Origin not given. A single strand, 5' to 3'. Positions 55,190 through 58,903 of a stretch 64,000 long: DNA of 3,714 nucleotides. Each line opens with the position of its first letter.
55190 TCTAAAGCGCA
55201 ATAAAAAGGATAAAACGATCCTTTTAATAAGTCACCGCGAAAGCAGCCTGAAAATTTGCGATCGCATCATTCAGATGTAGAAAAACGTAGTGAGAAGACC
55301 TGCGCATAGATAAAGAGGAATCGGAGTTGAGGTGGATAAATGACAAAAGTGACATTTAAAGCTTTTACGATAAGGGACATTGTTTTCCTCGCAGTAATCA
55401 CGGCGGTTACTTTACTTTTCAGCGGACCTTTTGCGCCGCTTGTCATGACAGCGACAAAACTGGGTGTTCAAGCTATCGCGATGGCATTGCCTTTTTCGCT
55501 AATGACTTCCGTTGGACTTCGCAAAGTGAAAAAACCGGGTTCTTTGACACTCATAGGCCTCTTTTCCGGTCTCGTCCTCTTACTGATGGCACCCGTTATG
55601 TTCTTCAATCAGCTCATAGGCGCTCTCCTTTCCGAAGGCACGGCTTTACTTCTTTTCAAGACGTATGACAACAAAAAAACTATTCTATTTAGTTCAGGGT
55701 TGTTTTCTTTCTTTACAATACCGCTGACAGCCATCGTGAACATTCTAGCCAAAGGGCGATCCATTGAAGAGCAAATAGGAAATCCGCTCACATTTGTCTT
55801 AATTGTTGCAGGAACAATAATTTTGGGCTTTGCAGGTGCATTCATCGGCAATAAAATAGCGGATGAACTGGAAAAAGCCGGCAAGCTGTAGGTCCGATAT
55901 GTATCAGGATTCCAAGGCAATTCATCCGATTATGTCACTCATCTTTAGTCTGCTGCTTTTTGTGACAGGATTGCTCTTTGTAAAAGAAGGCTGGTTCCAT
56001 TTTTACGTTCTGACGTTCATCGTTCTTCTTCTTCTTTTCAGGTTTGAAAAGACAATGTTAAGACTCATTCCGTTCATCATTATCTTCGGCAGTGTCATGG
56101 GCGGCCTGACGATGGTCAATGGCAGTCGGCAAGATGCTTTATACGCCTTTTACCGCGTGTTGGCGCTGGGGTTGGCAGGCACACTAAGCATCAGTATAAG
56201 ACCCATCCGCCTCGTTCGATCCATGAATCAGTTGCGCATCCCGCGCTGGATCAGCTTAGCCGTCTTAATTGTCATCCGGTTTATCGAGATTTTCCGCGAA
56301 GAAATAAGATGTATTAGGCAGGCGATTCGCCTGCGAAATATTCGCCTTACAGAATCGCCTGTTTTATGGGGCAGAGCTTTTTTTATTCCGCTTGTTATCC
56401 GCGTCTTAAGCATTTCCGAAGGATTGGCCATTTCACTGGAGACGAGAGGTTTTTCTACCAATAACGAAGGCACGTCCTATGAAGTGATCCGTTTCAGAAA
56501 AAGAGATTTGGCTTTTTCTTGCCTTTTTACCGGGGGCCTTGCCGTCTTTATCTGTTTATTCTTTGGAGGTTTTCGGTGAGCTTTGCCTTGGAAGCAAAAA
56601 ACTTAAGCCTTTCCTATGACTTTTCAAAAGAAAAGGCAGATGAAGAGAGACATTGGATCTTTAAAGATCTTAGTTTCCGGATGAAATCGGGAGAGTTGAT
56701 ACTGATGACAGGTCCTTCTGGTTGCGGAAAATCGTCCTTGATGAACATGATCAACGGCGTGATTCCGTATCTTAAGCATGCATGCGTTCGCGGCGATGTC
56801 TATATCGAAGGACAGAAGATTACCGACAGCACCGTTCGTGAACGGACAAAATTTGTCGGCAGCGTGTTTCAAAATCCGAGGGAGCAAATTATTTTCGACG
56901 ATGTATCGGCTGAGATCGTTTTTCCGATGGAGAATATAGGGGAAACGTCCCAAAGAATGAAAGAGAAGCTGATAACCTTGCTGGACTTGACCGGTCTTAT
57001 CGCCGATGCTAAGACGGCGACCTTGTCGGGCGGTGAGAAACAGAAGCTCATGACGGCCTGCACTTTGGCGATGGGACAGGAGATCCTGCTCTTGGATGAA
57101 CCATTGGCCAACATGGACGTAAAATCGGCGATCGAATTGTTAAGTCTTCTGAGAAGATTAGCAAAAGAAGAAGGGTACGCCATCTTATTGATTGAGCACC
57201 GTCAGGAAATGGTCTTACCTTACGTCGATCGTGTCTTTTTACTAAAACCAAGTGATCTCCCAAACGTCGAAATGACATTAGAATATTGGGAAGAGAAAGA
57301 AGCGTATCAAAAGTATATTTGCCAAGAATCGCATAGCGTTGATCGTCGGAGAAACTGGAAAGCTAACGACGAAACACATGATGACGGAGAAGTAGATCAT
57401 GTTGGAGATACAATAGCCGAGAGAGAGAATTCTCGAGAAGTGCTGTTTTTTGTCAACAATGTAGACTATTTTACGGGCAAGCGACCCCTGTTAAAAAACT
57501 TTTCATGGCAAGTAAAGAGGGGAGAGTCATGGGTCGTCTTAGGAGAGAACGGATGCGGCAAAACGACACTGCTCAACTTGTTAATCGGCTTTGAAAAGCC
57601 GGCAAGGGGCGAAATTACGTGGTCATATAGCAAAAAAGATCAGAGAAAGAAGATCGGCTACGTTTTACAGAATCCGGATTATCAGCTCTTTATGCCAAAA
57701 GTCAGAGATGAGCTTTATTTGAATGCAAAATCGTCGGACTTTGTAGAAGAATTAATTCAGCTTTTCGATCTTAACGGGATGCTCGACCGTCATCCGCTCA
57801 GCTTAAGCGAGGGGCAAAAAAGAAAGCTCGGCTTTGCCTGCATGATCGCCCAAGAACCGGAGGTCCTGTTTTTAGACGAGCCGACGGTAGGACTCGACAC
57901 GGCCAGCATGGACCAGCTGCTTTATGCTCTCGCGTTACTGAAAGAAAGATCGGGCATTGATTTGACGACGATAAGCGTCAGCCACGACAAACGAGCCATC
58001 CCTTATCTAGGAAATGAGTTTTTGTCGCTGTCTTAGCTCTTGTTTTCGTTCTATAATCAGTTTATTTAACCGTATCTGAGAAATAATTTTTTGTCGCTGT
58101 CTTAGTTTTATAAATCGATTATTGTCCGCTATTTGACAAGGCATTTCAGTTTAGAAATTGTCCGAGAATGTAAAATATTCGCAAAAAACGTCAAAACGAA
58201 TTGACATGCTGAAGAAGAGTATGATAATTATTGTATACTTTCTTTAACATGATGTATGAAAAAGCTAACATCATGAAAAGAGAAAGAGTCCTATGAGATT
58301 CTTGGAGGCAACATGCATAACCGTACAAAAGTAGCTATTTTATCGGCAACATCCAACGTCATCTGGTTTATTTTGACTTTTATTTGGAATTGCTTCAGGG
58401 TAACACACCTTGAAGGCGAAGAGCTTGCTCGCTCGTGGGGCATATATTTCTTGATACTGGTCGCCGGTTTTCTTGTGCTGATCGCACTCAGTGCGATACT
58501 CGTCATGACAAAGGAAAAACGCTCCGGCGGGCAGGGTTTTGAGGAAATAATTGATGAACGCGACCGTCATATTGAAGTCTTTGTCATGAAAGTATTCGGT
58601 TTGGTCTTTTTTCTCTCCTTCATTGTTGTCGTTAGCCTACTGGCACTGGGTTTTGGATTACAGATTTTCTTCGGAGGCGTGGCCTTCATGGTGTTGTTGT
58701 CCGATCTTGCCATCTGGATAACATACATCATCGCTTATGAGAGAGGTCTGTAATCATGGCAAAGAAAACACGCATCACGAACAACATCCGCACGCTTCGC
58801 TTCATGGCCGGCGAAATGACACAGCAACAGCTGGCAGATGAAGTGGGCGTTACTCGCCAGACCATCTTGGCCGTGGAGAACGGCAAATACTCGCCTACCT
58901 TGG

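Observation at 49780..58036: Composite transporter cluster: family-5 binding protein, exporter-fold ABC pair and an MptD/YkoE-type ECF module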

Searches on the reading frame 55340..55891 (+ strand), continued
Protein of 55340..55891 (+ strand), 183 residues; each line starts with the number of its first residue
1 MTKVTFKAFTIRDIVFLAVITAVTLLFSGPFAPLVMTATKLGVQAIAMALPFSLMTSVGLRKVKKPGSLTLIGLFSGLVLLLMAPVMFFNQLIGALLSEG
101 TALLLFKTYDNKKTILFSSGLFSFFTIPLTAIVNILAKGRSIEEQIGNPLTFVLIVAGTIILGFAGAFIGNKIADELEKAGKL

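Call 77: search_protein_families(library=pfam, proteins=[L012:13728-15335:-, L012:15319-16020:-, L012:16021-16647:-, L012:17122-18975:+, L012:9503-10000:+, L012:3271-4695:-, L014:9276-9854:-, L014:10277-12316:-, L014:12720-13583:+, L014:5496-6011:+], max_evalue=0.001)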
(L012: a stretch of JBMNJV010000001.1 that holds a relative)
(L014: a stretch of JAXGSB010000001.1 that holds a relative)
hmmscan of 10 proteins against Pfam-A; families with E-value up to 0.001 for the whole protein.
L012:13728-15335:- (535 aa): 12 families
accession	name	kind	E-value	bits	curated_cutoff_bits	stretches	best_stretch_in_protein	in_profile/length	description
PF00005.33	ABC_tran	-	5.3e-50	170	25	2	339-478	5-137/137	ABC transporter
PF13304.12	AAA_21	-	4.5e-16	60.2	27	1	447-511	235-303/304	AAA domain, putative AbiEii toxin, Type IV TA system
PF02463.25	SMC_N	-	6.5e-13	49.1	40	1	347-515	26-206/220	RecF/RecN/SMC N terminal domain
PF03193.22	RsgA_GTPase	-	1.8e-07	31.6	30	0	45-90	83-127/174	RsgA GTPase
PF13191.12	AAA_16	-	5.9e-07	30.6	32.6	0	68-89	24-44/167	AAA ATPase domain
PF13401.12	AAA_22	-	2.1e-06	28.5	27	0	70-87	6-23/130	AAA domain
PF05729.18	NACHT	-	1.7e-05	25.1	26.7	0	71-89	2-20/167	NACHT domain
PF13555.12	AAA_29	-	1.9e-05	24.8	27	0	63-86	16-39/61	P-loop containing region of AAA domain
PF00437.27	T2SSE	-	3.4e-05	23.1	24.9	1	8-93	81-166/370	Type II/IV secretion system protein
PF13481.12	AAA_25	-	0.00015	21.9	27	0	66-86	30-50/195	AAA domain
PF13245.12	AAA_19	-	0.00024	21.7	25.1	0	69-92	11-34/134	AAA domain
PF03215.21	Rad17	-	0.00095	19.6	23.8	0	58-91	34-67/186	Rad17 P-loop domain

L012:15319-16020:- (233 aa): 1 family
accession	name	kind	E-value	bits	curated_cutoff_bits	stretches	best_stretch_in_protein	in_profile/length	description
PF02361.21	CbiQ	-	2.2e-12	47.5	25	1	26-200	39-216/216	Cobalt transport protein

L012:16021-16647:- (208 aa): 1 family
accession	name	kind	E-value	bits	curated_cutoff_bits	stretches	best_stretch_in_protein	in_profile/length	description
PF09605.15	Trep_Strep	-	1.6e-50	172.1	28.7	1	22-203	2-185/185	Hypothetical bacterial integral membrane protein (Trep_Strep)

L012:17122-18975:+ (617 aa): 3 families
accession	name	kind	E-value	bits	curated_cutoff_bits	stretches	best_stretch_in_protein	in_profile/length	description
PF00005.33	ABC_tran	-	2.8e-28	99.6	25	1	391-539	2-137/137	ABC transporter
PF00664.28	ABC_membrane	-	9.5e-18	65.3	28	1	56-323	2-271/274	ABC transporter transmembrane region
PF02463.25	SMC_N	-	1.7e-05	24.8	40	0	453-581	126-211/220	RecF/RecN/SMC N terminal domain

L012:9503-10000:+ (166 aa): 1 family
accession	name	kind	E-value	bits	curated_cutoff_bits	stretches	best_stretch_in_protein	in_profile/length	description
PF11756.13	YgbA_NO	-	4e-20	72.6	25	1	25-153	2-103/106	Nitrous oxide-stimulated promoter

L012:3271-4695:- (474 aa): 2 families
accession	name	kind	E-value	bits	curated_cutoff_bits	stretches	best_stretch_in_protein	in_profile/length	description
PF00939.25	Na_sulph_symp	-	6.8e-15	55.5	27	1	22-473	5-470/472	Sodium:sulfate symporter transmembrane region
PF03600.22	CitMHS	-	9.7e-10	38.5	31.9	1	59-411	2-327/336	Citrate transporter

L014:9276-9854:- (192 aa): 1 family
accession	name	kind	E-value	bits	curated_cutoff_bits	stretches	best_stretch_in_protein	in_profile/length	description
PF12672.12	DUF3793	-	5.7e-52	176.5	25.1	1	15-188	1-166/167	Protein of unknown function (DUF3793)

L014:10277-12316:- (679 aa): 7 families
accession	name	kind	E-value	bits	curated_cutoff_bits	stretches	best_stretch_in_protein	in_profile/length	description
PF02421.24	FeoB_N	-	3e-54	183.2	27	1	10-163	2-155/156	Ferrous iron transport protein B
PF01926.29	MMR_HSR1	-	9e-22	77.8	21.9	1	10-121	1-112/113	50S ribosome-binding GTPase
PF07670.19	Gate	-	4.2e-17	62.9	29.6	2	354-443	1-97/104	Nucleoside recognition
PF07664.17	FeoB_C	-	4.4e-11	42.8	26.6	1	460-512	2-54/54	Ferrous iron transport protein B C terminus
PF17910.6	FeoB_Cyto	-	2.4e-06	28.3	23.4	1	190-266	8-87/90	FeoB cytosolic helical domain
PF00009.33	GTP_EFTU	-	0.00052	20.1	26.5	0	39-168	53-186/188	Elongation factor Tu GTP binding domain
PF03193.22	RsgA_GTPase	-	0.00077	19.8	30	0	6-36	104-135/174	RsgA GTPase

L014:12720-13583:+ (287 aa): 0 families

L014:5496-6011:+ (171 aa): 1 family
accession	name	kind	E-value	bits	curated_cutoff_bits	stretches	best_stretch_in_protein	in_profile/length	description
PF11756.13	YgbA_NO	-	1.7e-18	67.4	25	1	25-149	2-99/106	Nitrous oxide-stimulated promoter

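Call 78: predict_structure(alignment_id=A6)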
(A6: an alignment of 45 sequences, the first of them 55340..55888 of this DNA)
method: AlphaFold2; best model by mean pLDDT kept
length: 183 residues; sequences in the alignment: 45
mean_pLDDT: 91.1   pTM: 0.85
mean pLDDT of the five models: 91.1, 90.8, 90.3, 89.8, 89.8
residues with pLDDT >= 90: 126; 70-90: 55; 50-70: 2; < 50: 0
segments of 3 or more residues with pLDDT < 50: none
pLDDT, mean of each block of 10 residues (from residue 1): 78 96 91 78 91 96 95 94 87 95 92 95 93 87 89 95 97 95 87
secondary structure, 60 per line:
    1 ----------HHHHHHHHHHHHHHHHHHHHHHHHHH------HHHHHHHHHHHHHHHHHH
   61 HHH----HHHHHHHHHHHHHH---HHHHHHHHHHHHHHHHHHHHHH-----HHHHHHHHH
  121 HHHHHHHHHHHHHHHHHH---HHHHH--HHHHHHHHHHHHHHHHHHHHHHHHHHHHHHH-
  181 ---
elements in order: H11-36 H43-63 H68-81 H85-106 H112-138 H142-146 H149-179

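Call 81: fold_search(model_id=the predicted structure, library=pdb)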
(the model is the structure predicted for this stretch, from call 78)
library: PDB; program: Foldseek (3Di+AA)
matches with E <= 10: 388; with E <= 0.001: 0
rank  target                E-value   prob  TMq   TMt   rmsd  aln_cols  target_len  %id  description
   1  5edl                  2.3e-03  1.00  0.66  0.62   4.0       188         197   17  Crystal structure of an S-component of ECF transporter (released 2016-08-17)
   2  5kc4_E                4.7e-01  0.94  0.52  0.57   6.1       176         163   17  Structure of TmRibU, orthorhombic crystal form (released 2016-06-29)
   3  1un9_A                9.8e-01  0.23  0.29  0.14  13.3       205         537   12  Crystal structure of the dihydroxyacetone kinase from C. freundii in complex with AMP-PNP and Mg2+ (released 2003-10-30)
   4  7wiw_B                9.8e-01  0.08  0.18  0.07  22.9       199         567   16  Cryo-EM structure of Mycobacterium tuberculosis irtAB complexed with ATP in an occluded conformation (released 2023-01-25)
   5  7sbf_R                1.1e+00  0.18  0.24  0.18  13.4       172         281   12  PZM21 bound Mu Opioid Receptor-Gi Protein Complex (released 2022-04-20)
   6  9ejc_E                1.2e+00  0.23  0.25  0.17  13.1       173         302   13  Cryo-EM Structure of CXCL1-KSHV ORF74-Gi-scFv16 Complex (released 2025-09-03)
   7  1c8r                  1.2e+00  0.12  0.21  0.19  17.4       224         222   13  BACTERIORHODOPSIN D96N BR STATE AT 2.0 A RESOLUTION (released 1999-10-20)
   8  2npe                  1.2e+00  0.33  0.32  0.18  10.1       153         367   20  An unusual twin-His arrangement in the pore of ammonia channels is essential for substrate conductance (released 2006-11-14)
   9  4nh2_E                1.2e+00  0.23  0.29  0.17  11.4       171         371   18  Crystal structure of AmtB from E. coli bound to phosphatidylglycerol (released 2014-06-04)
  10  9ii3_B                1.2e+00  0.09  0.20  0.08  18.6       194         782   13  Cryo-EM Structure of the 2:1 Complex of mGlu3 and beta-arrestin1 (released 2025-03-05)
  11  6zo8_C                1.3e+00  0.14  0.23  0.07  12.2       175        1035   15  Minocycline binding to the deep binding pocket of AcrB-G621P (released 2021-05-19)
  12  1p8i                  1.3e+00  0.11  0.20  0.17  17.5       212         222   16  F219L BACTERIORHODOPSIN MUTANT (released 2003-07-08)
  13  3haq                  1.3e+00  0.10  0.22  0.19  17.9       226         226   14  Crystal structure of bacteriorhodopsin mutant I148A crystallized from bicelles (released 2009-09-22)
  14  7nl4_A                1.4e+00  0.16  0.26  0.24  14.1       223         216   11  OsNIP2;1 silicon transporter from rice (released 2021-11-03)
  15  6b73_A                1.4e+00  0.13  0.22  0.17  14.5       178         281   10  Crystal Structure of a nanobody-stabilized active state of the kappa-opioid receptor (released 2018-01-17)
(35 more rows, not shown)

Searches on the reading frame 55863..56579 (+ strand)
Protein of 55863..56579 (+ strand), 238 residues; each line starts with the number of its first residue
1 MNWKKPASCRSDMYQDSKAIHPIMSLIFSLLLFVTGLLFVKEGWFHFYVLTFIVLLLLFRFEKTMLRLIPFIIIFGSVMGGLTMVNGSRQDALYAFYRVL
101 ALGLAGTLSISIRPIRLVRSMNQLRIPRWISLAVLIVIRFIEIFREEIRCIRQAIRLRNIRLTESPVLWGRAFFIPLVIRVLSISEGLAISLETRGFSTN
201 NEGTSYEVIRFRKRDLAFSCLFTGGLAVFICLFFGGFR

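Call 4: search_protein_families(library=pfam, proteins=[window:55863-56579:+], max_evalue=0.01)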
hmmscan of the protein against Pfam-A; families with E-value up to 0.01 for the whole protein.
window:55863-56579:+ (238 aa): 1 family
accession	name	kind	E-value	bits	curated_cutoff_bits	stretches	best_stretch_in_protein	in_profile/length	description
PF02361.21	CbiQ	-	2.5e-15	57.2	25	1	24-201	33-211/216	Cobalt transport protein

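Call 5: search_protein_families(library=ncbifam, proteins=[window:55863-56579:+], max_evalue=0.01)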
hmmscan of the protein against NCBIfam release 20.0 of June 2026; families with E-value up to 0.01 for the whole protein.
window:55863-56579:+ (238 aa): 2 families
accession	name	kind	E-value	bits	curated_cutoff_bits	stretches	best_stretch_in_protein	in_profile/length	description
TIGR02454.1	ECF_T_CbiQ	equivalog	0.00063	19.6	111.8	1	23-164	31-167/200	cobalt ECF transporter T component CbiQ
NF012029.0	PRK15485.1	equivalog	0.0009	19.3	303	1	45-158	68-179/225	energy-coupling factor ABC transporter transmembrane protein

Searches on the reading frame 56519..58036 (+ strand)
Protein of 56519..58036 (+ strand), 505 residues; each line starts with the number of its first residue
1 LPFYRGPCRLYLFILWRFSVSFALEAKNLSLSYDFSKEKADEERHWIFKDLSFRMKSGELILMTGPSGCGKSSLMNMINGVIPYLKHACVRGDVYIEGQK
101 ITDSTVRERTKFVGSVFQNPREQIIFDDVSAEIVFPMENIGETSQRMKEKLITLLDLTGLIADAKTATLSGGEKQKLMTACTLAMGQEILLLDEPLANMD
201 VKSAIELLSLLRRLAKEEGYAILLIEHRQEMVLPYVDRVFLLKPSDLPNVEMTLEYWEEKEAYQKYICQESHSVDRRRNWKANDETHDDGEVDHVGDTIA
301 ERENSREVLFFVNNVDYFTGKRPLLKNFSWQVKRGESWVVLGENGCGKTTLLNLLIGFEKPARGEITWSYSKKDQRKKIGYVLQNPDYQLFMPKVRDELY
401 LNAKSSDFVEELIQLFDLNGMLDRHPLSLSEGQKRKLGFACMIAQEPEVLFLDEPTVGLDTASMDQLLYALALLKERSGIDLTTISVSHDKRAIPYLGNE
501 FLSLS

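Call 4: search_protein_families(library=pfam, proteins=[window:56519-58036:+], max_evalue=0.01)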
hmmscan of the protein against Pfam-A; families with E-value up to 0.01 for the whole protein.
window:56519-58036:+ (505 aa): 28 families (the best 25 are shown)
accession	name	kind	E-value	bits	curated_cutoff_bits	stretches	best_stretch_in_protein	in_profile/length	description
PF00005.33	ABC_tran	-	6.8e-56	189.1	25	2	325-456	1-136/137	ABC transporter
PF02463.25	SMC_N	-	2.8e-11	43.7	40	1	60-232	26-202/220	RecF/RecN/SMC N terminal domain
PF13304.12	AAA_21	-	3.3e-11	44.3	27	1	382-477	192-290/304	AAA domain, putative AbiEii toxin, Type IV TA system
PF03193.22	RsgA_GTPase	-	2.7e-08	34.3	30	1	42-80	91-128/174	RsgA GTPase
PF13555.12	AAA_29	-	3.9e-07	30.2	27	1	48-76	12-40/61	P-loop containing region of AAA domain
PF13476.12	AAA_23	-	4.4e-07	31.2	27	0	49-84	11-45/201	AAA domain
PF13191.12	AAA_16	-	6.6e-07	30.4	32.6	0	332-477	19-161/167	AAA ATPase domain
PF20703.3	nSTAND1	-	1.1e-06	28.9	27.1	1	48-86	23-59/379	Novel STAND NTPase 1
PF00004.35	AAA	-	1.7e-06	29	21.2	1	61-157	1-94/131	ATPase family associated with various cellular activities (AAA)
PF13558.12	SbcC_Walker_B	-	8.8e-06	26.3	27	0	164-212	28-89/90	SbcC/RAD50-like, Walker B motif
PF13481.12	AAA_25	-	1.6e-05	25.1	27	0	30-74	9-49/195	AAA domain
PF13401.12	AAA_22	-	1.7e-05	25.6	27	0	337-375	7-33/130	AAA domain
PF00910.28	RNA_helicase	-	2.7e-05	25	21.5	0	61-79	1-19/105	RNA helicase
PF01637.24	ATPase_2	-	4.9e-05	23.7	33.2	0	56-155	18-116/225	ATPase domain predominantly from Archaea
PF24883.2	NPHP3_N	-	0.00013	22.7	24.8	0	45-78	4-42/164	Nephrocystin 3, N-terminal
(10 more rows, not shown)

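Call 5: search_protein_families(library=ncbifam, proteins=[window:56519-58036:+], max_evalue=0.01)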
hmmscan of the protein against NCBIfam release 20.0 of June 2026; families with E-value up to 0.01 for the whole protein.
window:56519-58036:+ (505 aa): 202 families (the best 25 are shown)
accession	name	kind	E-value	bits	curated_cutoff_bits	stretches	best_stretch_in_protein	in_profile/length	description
TIGR04521.1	ECF_ATPase_2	equivalog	1.5e-74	250.6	330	2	31-273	6-249/279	energy-coupling factor transporter ATPase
TIGR04520.1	ECF_ATPase_1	equivalog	2.5e-68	230.4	315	2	29-253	6-220/269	energy-coupling factor transporter ATPase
TIGR01166.1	cbiO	subfamily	7.4e-63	211.4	211.8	2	323-478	6-177/190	cobalt ABC transporter, ATP-binding protein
NF010171.0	PRK13652.1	equivalog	1.3e-57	195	476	2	25-244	5-213/277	cobalt transporter ATP-binding subunit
NF010156.0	PRK13635.1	equivalog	1.7e-56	191.4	392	2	41-247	16-218/279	energy-coupling factor ABC transporter ATP-binding protein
NF010158.0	PRK13637.1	equivalog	3.6e-55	187.1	390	2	47-245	22-221/287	energy-coupling factor transporter ATPase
TIGR00968.1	3a0106s01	subfamily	2.3e-54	184.4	342.75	2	47-259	15-221/237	sulfate ABC transporter ATP-binding protein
TIGR03265.1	PhnT2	equivalog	6.4e-54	183.5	457.7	2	43-247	15-213/353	putative 2-aminoethylphosphonate ABC transporter ATP-binding protein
NF010155.0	PRK13634.1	equivalog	3.6e-50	170.9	413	2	48-261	23-238/290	energy-coupling factor ABC transporter ATP-binding protein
NF043075.1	MMSYN1_0197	equivalog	4.7e-50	170.4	550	2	44-259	14-223/341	spermidine/putrescine ABC transporter ATP-binding protein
TIGR02673.1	FtsE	equivalog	1.3e-49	168.8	264.85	2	43-242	13-210/214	cell division ATP-binding protein FtsE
NF010157.0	PRK13636.1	equivalog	2.5e-49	168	463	2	47-244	21-217/285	cobalt transporter ATP-binding subunit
TIGR03608.1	L_ocin_972_ABC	subfamily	2.6e-49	167.5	254.85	2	43-231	9-196/206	putative bacteriocin export ABC transporter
NF000355.4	ribo_prot_ABC_F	equivalog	2.9e-49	168.3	380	3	264-492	267-487/499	ribosomal protection-like ABC-F family protein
TIGR02857.1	CydD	equivalog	5.8e-49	167.4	435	2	42-233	332-521/529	thiol reductant ABC exporter subunit CydD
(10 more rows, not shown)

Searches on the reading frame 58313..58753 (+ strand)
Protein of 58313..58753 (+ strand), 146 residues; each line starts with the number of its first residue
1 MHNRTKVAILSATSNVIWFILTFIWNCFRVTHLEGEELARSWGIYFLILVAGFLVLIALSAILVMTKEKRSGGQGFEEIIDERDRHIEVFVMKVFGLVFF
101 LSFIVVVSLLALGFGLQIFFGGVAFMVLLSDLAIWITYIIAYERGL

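Call 4: search_protein_families(library=pfam, proteins=[window:58313-58753:+], max_evalue=0.01)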
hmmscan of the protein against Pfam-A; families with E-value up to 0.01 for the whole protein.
window:58313-58753:+ (146 aa): 0 families

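Call 5: search_protein_families(library=ncbifam, proteins=[window:58313-58753:+], max_evalue=0.01)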
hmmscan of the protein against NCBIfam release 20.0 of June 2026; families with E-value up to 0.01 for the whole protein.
window:58313-58753:+ (146 aa): 0 families
